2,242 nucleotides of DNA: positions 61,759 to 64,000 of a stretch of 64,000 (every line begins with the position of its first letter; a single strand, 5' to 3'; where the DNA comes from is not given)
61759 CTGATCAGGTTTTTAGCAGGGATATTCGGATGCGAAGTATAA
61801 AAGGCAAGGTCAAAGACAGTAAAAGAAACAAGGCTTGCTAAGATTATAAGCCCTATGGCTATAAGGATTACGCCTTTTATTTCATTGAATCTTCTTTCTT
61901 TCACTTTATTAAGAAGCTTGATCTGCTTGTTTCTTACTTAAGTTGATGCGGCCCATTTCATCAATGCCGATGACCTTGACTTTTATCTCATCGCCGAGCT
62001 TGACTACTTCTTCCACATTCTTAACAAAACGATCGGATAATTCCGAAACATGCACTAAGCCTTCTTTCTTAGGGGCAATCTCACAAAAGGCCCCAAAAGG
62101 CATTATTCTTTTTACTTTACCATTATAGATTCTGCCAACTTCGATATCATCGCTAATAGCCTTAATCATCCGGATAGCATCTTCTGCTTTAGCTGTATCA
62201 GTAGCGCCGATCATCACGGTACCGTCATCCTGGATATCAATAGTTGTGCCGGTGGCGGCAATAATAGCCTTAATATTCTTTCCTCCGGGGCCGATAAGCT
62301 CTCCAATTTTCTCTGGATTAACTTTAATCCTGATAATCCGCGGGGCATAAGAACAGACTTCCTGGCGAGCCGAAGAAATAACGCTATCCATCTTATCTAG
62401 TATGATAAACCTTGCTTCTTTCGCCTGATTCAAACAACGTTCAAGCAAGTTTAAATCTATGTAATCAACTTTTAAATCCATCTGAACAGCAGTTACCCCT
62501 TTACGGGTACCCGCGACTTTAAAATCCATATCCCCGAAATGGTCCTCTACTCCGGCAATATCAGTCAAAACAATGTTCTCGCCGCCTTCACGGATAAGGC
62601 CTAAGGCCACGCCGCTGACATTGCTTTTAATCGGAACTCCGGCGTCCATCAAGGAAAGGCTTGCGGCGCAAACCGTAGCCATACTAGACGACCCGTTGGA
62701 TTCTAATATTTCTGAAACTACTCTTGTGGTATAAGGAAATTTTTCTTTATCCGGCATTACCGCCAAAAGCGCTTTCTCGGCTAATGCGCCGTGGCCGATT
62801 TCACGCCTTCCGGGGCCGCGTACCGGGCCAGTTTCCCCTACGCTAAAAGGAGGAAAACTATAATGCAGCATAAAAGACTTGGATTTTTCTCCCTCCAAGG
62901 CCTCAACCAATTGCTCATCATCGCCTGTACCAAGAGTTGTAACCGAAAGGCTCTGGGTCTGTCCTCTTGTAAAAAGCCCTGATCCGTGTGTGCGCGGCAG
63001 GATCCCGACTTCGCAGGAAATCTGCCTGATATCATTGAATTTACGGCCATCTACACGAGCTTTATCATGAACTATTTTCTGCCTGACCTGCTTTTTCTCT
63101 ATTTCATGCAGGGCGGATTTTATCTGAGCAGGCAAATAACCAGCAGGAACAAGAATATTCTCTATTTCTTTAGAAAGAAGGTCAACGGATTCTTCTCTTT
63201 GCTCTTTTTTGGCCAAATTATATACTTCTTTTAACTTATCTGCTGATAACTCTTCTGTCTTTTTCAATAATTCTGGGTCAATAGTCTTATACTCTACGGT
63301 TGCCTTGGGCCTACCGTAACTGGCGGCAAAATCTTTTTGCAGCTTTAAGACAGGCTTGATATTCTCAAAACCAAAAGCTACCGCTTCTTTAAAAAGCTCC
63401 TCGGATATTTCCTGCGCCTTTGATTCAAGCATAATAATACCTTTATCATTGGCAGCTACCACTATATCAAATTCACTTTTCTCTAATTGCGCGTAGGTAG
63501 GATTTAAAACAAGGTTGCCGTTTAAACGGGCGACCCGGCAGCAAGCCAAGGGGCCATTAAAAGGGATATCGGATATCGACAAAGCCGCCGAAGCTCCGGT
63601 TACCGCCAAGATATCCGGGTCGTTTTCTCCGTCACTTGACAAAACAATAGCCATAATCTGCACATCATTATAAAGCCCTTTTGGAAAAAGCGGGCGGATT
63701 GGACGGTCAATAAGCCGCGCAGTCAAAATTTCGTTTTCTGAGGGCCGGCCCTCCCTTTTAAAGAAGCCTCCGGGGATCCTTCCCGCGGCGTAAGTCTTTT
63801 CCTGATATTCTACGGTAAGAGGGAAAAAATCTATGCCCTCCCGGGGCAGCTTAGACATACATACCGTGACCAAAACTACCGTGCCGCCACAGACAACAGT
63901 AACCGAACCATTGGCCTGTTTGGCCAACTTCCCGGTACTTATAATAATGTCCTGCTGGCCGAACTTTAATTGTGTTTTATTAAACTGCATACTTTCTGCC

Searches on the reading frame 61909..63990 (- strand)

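Call 58: search_protein_families(library=pfam, proteins=[window:61909-63990:-], max_evalue=0.00001)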
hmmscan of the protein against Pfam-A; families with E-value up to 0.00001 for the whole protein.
window:61909-63990:- (693 aa): 5 families
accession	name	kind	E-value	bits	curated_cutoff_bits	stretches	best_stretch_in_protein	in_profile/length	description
PF01138.27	RNase_PH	-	6.4e-61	204.9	25.5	2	14-143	4-130/130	3' exoribonuclease family, domain 1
PF03725.20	RNase_PH_C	-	4.2e-18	65.5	20.8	1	146-209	1-66/67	3' exoribonuclease family, domain 2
PF00575.29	S1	-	4.3e-18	65.9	22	1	616-687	2-74/74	S1 RNA binding domain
PF03726.19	PNPase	-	7.7e-13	49.2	24.6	1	240-317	1-81/81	Polyribonucleotide nucleotidyltransferase, RNA binding domain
PF00013.35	KH_1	-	2.4e-10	40.5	21.5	1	553-610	2-65/66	KH domain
